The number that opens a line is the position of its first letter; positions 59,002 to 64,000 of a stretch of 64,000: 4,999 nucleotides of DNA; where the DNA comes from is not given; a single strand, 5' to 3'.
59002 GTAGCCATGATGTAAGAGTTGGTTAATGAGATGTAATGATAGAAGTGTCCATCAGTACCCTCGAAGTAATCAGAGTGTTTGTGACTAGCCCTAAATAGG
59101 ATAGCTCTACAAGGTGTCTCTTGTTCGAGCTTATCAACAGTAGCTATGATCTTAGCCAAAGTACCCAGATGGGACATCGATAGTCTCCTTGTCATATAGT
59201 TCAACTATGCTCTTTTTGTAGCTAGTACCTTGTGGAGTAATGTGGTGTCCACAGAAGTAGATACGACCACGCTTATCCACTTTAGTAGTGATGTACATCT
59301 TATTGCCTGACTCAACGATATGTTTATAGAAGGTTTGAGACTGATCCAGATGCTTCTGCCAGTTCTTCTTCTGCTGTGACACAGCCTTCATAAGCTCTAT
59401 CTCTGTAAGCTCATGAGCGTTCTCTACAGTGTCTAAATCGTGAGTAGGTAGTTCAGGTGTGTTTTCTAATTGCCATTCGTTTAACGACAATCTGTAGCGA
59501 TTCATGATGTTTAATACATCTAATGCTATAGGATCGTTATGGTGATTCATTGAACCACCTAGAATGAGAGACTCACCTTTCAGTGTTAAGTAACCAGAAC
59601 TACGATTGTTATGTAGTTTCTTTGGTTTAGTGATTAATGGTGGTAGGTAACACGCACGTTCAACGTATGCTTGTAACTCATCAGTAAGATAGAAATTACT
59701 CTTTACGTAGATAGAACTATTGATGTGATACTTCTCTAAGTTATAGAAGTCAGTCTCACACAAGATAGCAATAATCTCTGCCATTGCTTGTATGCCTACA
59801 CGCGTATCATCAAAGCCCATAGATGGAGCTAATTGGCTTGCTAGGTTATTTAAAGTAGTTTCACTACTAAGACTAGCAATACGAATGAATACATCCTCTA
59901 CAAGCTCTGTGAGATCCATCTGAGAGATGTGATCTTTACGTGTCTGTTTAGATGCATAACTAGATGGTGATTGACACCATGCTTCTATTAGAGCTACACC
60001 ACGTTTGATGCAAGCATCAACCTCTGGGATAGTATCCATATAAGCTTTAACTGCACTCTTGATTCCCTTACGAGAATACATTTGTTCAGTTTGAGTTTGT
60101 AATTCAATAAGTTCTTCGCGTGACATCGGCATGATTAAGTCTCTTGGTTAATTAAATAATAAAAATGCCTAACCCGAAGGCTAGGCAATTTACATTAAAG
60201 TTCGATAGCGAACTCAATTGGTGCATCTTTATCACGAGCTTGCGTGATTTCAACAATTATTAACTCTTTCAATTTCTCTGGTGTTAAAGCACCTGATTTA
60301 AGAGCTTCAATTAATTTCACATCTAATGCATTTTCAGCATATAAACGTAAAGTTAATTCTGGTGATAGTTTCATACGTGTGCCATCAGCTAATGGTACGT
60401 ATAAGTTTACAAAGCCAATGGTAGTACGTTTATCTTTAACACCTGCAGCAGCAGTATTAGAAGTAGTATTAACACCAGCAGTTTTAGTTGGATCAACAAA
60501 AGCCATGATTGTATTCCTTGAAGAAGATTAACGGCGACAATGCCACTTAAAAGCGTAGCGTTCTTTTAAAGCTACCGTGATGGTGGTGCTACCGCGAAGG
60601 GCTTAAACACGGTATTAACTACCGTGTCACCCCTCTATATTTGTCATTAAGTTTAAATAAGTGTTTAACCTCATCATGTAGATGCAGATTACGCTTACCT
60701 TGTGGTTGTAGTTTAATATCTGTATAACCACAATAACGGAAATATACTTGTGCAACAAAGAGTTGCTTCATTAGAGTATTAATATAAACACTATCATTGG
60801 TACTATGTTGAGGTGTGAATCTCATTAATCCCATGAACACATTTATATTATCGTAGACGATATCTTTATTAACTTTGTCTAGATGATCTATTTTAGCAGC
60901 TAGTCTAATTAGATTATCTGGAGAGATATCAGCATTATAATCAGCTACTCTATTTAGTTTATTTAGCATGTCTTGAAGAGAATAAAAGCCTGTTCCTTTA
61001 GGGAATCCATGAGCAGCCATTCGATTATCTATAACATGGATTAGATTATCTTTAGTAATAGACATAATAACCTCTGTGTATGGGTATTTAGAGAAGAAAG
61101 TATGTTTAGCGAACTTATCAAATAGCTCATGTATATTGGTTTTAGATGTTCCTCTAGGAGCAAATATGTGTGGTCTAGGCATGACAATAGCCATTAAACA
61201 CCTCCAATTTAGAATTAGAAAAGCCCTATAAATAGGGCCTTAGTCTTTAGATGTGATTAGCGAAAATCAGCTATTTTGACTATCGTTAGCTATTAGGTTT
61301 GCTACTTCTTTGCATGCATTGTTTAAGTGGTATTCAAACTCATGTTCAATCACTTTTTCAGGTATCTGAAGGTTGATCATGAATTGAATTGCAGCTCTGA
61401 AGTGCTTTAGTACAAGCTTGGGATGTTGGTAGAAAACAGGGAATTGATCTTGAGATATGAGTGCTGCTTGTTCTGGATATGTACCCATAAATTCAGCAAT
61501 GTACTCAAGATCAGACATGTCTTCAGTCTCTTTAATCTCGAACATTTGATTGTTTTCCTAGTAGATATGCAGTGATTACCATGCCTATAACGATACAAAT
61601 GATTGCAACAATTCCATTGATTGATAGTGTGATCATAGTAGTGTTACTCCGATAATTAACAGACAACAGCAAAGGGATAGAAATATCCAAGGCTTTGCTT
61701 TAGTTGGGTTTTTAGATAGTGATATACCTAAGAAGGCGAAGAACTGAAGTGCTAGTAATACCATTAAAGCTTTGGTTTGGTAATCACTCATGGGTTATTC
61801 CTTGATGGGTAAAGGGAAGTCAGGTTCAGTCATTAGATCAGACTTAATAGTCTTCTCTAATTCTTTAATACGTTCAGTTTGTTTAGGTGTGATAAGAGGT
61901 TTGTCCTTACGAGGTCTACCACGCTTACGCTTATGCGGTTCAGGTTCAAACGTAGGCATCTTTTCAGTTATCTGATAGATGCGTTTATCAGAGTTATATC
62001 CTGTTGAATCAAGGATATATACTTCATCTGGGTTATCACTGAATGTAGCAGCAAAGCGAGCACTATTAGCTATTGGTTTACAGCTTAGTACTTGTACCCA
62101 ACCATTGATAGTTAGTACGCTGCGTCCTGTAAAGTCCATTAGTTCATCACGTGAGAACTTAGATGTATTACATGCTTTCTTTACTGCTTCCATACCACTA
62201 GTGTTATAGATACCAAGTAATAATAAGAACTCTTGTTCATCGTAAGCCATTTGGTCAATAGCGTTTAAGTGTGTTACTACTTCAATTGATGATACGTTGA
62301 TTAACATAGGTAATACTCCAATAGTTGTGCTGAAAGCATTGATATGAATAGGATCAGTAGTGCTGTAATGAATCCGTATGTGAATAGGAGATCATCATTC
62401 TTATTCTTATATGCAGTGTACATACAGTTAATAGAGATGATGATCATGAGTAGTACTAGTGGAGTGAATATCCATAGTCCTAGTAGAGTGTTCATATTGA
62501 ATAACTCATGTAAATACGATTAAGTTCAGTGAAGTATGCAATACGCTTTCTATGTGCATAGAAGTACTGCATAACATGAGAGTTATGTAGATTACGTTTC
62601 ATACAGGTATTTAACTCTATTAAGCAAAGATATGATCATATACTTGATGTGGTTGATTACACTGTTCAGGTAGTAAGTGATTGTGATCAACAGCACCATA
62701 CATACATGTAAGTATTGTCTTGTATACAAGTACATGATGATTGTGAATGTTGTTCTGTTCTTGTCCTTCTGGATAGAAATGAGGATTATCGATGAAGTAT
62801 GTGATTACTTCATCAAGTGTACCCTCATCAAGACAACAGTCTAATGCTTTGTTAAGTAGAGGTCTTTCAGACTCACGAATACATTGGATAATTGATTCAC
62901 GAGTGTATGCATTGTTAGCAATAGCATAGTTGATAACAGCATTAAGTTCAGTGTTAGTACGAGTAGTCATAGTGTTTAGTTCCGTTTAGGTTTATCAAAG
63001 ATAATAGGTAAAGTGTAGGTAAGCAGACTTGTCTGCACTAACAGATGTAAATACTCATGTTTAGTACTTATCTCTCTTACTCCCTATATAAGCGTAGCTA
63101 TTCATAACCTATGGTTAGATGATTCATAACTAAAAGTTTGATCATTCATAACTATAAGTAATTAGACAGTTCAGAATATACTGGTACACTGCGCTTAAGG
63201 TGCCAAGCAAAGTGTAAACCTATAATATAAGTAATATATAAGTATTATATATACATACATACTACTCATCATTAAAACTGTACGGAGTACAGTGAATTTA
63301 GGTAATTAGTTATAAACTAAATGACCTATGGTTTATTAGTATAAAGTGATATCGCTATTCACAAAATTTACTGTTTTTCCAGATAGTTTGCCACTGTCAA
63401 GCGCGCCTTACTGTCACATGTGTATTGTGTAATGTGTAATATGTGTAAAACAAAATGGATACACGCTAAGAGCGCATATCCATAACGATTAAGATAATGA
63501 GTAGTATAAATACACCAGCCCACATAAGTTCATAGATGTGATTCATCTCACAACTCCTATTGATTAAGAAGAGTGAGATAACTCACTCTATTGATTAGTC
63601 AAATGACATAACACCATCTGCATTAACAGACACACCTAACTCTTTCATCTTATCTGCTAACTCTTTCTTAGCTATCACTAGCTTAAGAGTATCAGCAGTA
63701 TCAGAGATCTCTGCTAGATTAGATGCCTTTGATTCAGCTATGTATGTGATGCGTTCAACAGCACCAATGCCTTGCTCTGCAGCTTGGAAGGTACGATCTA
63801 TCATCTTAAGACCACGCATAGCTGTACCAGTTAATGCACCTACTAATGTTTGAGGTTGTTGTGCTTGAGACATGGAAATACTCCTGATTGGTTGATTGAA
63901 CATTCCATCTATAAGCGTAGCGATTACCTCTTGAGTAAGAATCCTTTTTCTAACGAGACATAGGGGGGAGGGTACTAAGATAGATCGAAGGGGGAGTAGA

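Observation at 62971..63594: Early control region: 22-bp-phased iterons, AT-rich tract, purine-loop hairpins and direct repeats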

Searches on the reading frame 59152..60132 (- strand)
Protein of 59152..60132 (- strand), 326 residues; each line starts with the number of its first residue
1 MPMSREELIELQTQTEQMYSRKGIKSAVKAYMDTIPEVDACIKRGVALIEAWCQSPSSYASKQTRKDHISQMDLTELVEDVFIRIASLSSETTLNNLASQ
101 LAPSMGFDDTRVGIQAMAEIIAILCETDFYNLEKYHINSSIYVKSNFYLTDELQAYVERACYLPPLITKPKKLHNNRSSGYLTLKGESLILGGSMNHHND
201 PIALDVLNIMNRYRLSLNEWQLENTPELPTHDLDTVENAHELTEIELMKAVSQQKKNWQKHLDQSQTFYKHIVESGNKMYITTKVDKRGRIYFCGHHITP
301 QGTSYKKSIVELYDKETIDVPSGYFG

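Call 20: search_dna_similar(query=window:59152-60132:-, collection=phages, mode=protein, max_rows=40)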
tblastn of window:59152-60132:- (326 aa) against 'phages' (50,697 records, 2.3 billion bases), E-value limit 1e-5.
Records with a match: 430; places in all: 430; records where one place covers at least 80% of the query: 171.
Best place of each record, by identity: >=99% 2; 60-80% 2; <60% 426.
By first word of the organism name: Pseudomonas 101; Escherichia 69; Vibrio 68; Klebsiella 29; Erwinia 21; Achromobacter 17; Rhizobium 16; Pectobacterium 14; Salmonella 11; Stenotrophomonas 10; and 22 more.
By host as written in the record: - 53; Pseudomonas aeruginosa 39; Escherichia coli 29; Klebsiella pneumoniae 14; Pseudomonas aeruginosa ATCC 27853 12; Achromobacter xylosoxidans I2BC 12; Pseudomonas aeruginosa PAO1 11; Vibrio splendidus 8; and 122 more.
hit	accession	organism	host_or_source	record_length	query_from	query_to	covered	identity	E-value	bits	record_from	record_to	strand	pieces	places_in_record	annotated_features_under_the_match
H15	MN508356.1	Acinetobacter phage VB_ApiP_XC38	Acinetobacter pittii ABC38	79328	1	326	100%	100.0%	0e+0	656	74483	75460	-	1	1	RNA polymerase small subunit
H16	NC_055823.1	Acinetobacter phage VB_ApiP_XC38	Acinetobacter pittii ABC38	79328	1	326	100%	100.0%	0e+0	656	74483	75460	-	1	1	RNA polymerase small subunit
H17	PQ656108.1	Acinetobacter phage At2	Acinetobacter tandoii W4-4-4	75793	1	326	100%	67.1%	4e-141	446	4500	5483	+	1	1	hypothetical protein (x2)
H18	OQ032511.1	Acinetobacter phage nACB1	Acinetobacter beijerinckii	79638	18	325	94%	68.5%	2e-146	461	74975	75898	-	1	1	hypothetical protein (x2)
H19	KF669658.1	Acinetobacter phage Presley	Acinetobacter baumannii M2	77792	18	325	94%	46.4%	3e-87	291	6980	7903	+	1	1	RNA polymerase small subunit | hypothetical protein | ribosome_binding_site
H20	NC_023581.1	Acinetobacter phage Presley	Acinetobacter baumannii M2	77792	18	325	94%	46.4%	3e-87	291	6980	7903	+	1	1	RNA polymerase small subunit | hypothetical protein | ribosome_binding_site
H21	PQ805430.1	Escherichia phage EK8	Escherichia coli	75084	19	324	94%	43.6%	1e-81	275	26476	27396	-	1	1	RNA polymerase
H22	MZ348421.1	Kosakonia phage Kc283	Kosakonia cowanii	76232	19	324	94%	43.3%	1e-78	266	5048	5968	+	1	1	DNA-directed RNA polymerase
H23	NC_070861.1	Kosakonia phage Kc283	Kosakonia cowanii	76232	19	324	94%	43.3%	1e-78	266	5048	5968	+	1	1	DNA-directed RNA polymerase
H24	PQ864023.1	Enterobacter phage vB_Ecl_SABI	Enterobacter cloacae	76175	19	324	94%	42.9%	4e-80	270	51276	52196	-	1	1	hypothetical protein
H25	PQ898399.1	Enterobacter phage SonariX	Enterobacter cloacae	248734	19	324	94%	42.9%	4e-80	270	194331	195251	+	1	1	hypothetical protein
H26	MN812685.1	Pectobacterium phage Arno152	Pectobacterium atrosepticum F41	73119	19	324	94%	42.6%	4e-78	265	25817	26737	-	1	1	record has no annotation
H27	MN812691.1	Pectobacterium phage Horatius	Dickeya solani F155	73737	19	324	94%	42.6%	4e-78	265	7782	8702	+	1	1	RNA polymerase small subunit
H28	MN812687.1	Pectobacterium phage Possum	Pectobacterium atrosepticum F41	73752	19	324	94%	42.6%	4e-78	265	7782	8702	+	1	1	RNA polymerase small subunit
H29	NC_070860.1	Pectobacterium phage Possum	Pectobacterium atrosepticum F41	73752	19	324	94%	42.6%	4e-78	265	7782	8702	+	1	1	RNA polymerase small subunit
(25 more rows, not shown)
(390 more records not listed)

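Call 77: search_dna_similar(query=window:59152-60132:-, collection=phages, mode=protein, max_rows=5, max_evalue=1e-100)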
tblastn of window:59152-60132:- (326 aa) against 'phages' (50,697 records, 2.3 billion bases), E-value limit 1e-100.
Records with a match: 4; places in all: 4; records where one place covers at least 80% of the query: 4.
Best place of each record, by identity: >=99% 2; 60-80% 2.
By first word of the organism name: Acinetobacter 4.
By host as written in the record: Acinetobacter pittii ABC38 2; Acinetobacter tandoii W4-4-4 1; Acinetobacter beijerinckii 1.
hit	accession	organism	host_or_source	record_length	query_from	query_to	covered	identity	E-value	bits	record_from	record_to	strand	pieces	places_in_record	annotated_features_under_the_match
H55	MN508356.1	Acinetobacter phage VB_ApiP_XC38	Acinetobacter pittii ABC38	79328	1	326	100%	100.0%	0e+0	656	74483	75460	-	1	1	RNA polymerase small subunit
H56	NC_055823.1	Acinetobacter phage VB_ApiP_XC38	Acinetobacter pittii ABC38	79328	1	326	100%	100.0%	0e+0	656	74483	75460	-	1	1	RNA polymerase small subunit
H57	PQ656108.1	Acinetobacter phage At2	Acinetobacter tandoii W4-4-4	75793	1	326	100%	67.1%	4e-141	446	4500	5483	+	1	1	hypothetical protein (x2)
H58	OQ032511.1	Acinetobacter phage nACB1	Acinetobacter beijerinckii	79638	18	325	94%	68.5%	2e-146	461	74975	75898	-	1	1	hypothetical protein (x2)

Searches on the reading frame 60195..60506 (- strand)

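Call 73: search_protein_families(library=phrogs, proteins=[window:60195-60506:-], max_evalue=0.01)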
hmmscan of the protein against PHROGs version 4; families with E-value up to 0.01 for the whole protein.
window:60195-60506:- (103 aa): 1 family
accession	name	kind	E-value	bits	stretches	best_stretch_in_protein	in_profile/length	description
phrog_6271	-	moron, auxiliary metabolic gene and host takeover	4.9e-06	27.8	1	13-94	7-90/96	toxin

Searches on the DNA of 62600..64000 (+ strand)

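Call 3: search_dna_similar(query=window:62900-64000:+, collection=phages, mode=near, max_rows=40)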
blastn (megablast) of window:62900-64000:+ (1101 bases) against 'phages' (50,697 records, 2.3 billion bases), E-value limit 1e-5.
Records with a match: 2; places in all: 4; records where one place covers at least 80% of the query: 2.
Best place of each record, by identity: >=99% 2.
By first word of the organism name: Acinetobacter 2.
By host as written in the record: Acinetobacter pittii ABC38 2.
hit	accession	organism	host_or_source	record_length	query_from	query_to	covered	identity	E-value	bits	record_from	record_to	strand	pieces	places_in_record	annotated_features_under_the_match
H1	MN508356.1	Acinetobacter phage VB_ApiP_XC38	Acinetobacter pittii ABC38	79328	1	1101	100%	100.0%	0e+0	2034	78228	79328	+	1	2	hypothetical protein (x2)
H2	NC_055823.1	Acinetobacter phage VB_ApiP_XC38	Acinetobacter pittii ABC38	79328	1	1101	100%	100.0%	0e+0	2034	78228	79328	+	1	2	hypothetical protein (x2)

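Call 19: search_dna_similar(query=window:62600-64000:+, collection=phages, mode=distant, max_rows=30, max_evalue=0.01)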
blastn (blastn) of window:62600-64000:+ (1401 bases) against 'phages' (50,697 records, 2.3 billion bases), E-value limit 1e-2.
Records with a match: 12; places in all: 15; records where one place covers at least 80% of the query: 2.
Best place of each record, by identity: >=99% 2; 80-90% 8; 60-80% 2.
By first word of the organism name: Acinetobacter 4; Pectobacterium 3; Enterobacter 2; Kosakonia 2; Escherichia 1.
By host as written in the record: Acinetobacter pittii ABC38 2; Pectobacterium wasabiae SCC3193 2; Enterobacter cloacae 2; Kosakonia cowanii 2; Acinetobacter tandoii W4-4-4 1; Acinetobacter beijerinckii 1; Pectobacterium wasabiae 1; Escherichia coli 1.
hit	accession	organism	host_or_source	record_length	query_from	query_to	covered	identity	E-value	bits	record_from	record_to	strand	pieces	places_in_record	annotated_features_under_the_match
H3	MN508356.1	Acinetobacter phage VB_ApiP_XC38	Acinetobacter pittii ABC38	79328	1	1401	100%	100.0%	0e+0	2527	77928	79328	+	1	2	hypothetical protein (x2)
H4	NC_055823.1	Acinetobacter phage VB_ApiP_XC38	Acinetobacter pittii ABC38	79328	1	1401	100%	100.0%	0e+0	2527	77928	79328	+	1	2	hypothetical protein (x2)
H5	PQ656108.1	Acinetobacter phage At2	Acinetobacter tandoii W4-4-4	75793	96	1380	47%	73.9%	2e-48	405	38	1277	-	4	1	hypothetical protein (x2)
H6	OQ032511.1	Acinetobacter phage nACB1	Acinetobacter beijerinckii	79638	674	1369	26%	77.8%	2e-18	245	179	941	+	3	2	hypothetical protein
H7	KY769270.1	Pectobacterium phage phiA41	Pectobacterium wasabiae SCC3193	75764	801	857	4%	82.8%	2e-4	54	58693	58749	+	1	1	none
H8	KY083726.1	Pectobacterium phage A38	Pectobacterium wasabiae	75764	801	857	4%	82.8%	2e-4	54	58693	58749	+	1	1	none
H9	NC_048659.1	Pectobacterium phage phiA41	Pectobacterium wasabiae SCC3193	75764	801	857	4%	82.8%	2e-4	54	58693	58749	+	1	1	none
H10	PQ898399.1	Enterobacter phage SonariX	Enterobacter cloacae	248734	801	857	4%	81.0%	1e-2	49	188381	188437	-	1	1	none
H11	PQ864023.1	Enterobacter phage vB_Ecl_SABI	Enterobacter cloacae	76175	801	857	4%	81.0%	1e-2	49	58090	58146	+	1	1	none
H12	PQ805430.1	Escherichia phage EK8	Escherichia coli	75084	801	851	4%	84.9%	2e-4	55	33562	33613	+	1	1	none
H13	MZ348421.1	Kosakonia phage Kc283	Kosakonia cowanii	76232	801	851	4%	84.9%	3e-3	50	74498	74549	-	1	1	none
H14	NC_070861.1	Kosakonia phage Kc283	Kosakonia cowanii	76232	801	851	4%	84.9%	3e-3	50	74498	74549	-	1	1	none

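Call 21: get_annotated_region(hit=H5, flank=3000)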
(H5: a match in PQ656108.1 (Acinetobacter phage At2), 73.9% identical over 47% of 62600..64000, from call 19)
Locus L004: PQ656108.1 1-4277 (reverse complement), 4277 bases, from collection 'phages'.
description: Acinetobacter phage At2, complete genome.
organism: Acinetobacter phage At2 (NCBI taxid 3385009)
taxonomy: Viruses; Duplodnaviria; Heunggongvirae; Uroviricota; Caudoviricetes
host: Acinetobacter tandoii W4-4-4; source: water; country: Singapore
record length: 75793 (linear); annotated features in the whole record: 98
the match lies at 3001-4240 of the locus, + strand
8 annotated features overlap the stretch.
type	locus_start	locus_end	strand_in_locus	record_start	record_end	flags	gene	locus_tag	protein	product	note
CDS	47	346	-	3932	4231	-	-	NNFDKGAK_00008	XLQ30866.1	hypothetical protein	-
CDS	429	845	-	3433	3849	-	-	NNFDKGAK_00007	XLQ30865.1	hypothetical protein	-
CDS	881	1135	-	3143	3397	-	-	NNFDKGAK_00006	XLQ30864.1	hypothetical protein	-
CDS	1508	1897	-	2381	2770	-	-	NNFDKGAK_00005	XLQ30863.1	hypothetical protein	-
CDS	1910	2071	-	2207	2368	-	-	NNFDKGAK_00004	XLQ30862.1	hypothetical protein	-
CDS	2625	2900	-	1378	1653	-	-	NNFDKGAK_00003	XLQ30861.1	hypothetical protein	-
CDS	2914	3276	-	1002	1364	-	-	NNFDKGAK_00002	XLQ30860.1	hypothetical protein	-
CDS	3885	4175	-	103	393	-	-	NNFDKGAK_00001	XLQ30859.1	hypothetical protein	-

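Call 29: get_annotated_region(hit=H13, flank=1800)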
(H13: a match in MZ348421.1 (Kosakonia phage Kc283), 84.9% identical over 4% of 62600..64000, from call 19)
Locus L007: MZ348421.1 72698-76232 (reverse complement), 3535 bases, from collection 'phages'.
description: Kosakonia phage Kc283, complete genome.
organism: Kosakonia phage Kc283 (NCBI taxid 2863195)
taxonomy: Viruses; Duplodnaviria; Heunggongvirae; Uroviricota; Caudoviricetes; Schitoviridae; Cbunavirus; Cbunavirus Kc283
host: Kosakonia cowanii; source: -; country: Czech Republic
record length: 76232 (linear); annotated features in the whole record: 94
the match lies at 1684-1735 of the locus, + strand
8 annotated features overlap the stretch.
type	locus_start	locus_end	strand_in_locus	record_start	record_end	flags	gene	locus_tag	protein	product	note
CDS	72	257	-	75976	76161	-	-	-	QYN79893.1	hypothetical protein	-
CDS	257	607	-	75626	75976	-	-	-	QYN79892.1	hydrogenase-specific maturation endopeptidase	-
CDS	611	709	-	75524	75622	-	-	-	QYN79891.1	hypothetical protein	-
CDS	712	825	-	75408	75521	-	-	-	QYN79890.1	hypothetical protein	-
CDS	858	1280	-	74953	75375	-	-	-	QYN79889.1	hypothetical protein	-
CDS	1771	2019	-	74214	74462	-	-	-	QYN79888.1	hypothetical protein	-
CDS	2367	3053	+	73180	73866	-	-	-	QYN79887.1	terminase small subunit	-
CDS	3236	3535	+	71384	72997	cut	-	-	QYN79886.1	terminase large subunit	-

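Call 44: search_rna_families(source=window, start=62600, end=64000, threshold=evalue, max_evalue=5)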
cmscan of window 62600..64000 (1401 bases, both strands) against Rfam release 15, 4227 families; matches with E-value up to 5: 4.
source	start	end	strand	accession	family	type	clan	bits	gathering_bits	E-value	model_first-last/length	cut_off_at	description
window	63489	63597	+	RF02435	SpF41_sRNA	Gene; sRNA;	-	23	52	0.8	1-105/105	no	Streptococcus sRNA SpF41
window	63272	63369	+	RF02841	Ref70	Gene; sRNA;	-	21.2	115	0.81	1-122/122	no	Enterococcus sRNA 70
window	63016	63078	+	RF01648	ceN65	Gene; snRNA; snoRNA; CD-box;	-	15.7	48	3.5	1-65/65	no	Caenorhabditis snoRNA ceN65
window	63366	63558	-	RF03159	RAGATH-7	Gene; sRNA;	-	14.1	111.8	2.9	1-208/208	no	RAGATH-7 RNA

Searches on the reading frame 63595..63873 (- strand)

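Call 73: search_protein_families(library=phrogs, proteins=[window:63595-63873:-], max_evalue=0.01)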
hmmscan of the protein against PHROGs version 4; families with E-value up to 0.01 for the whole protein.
window:63595-63873:- (92 aa): 1 family
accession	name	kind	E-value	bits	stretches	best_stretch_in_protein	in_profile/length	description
phrog_16196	-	moron, auxiliary metabolic gene and host takeover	0.0025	19.2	1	5-78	2-75/82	membrane protein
